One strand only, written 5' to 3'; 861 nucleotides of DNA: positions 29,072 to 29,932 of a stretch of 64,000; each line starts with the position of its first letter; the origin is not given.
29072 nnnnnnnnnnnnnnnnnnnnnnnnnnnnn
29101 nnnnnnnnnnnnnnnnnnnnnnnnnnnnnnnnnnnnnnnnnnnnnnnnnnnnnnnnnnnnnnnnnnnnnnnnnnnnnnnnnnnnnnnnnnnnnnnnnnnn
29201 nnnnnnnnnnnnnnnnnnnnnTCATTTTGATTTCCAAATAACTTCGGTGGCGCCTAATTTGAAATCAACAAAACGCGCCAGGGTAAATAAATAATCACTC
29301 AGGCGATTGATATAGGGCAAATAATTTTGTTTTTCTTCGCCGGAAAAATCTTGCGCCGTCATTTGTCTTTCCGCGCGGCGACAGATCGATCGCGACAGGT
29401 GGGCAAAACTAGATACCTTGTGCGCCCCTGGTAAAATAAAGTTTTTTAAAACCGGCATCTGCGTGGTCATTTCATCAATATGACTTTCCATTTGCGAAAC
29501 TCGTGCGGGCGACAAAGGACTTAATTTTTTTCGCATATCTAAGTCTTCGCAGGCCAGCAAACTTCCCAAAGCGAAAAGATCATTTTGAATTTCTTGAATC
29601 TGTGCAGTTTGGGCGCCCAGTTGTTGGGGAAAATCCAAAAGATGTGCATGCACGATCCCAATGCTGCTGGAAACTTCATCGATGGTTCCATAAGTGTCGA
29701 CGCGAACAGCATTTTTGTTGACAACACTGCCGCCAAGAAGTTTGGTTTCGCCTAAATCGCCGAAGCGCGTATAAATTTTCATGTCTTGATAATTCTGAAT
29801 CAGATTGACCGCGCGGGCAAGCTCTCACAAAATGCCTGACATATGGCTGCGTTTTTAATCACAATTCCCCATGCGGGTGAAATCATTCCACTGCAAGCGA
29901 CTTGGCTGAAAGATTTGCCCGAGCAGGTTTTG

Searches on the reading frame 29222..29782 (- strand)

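Call 52: search_protein_families(library=pfam, proteins=[window:29222-29782:-], max_evalue=0.001)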
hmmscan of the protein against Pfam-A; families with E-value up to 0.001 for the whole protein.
window:29222-29782:- (186 aa): 1 family
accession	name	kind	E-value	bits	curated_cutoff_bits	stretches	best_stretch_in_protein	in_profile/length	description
PF01923.23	Cob_adeno_trans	-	6.8e-50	169.9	24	1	3-172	1-171/171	Cobalamin adenosyltransferase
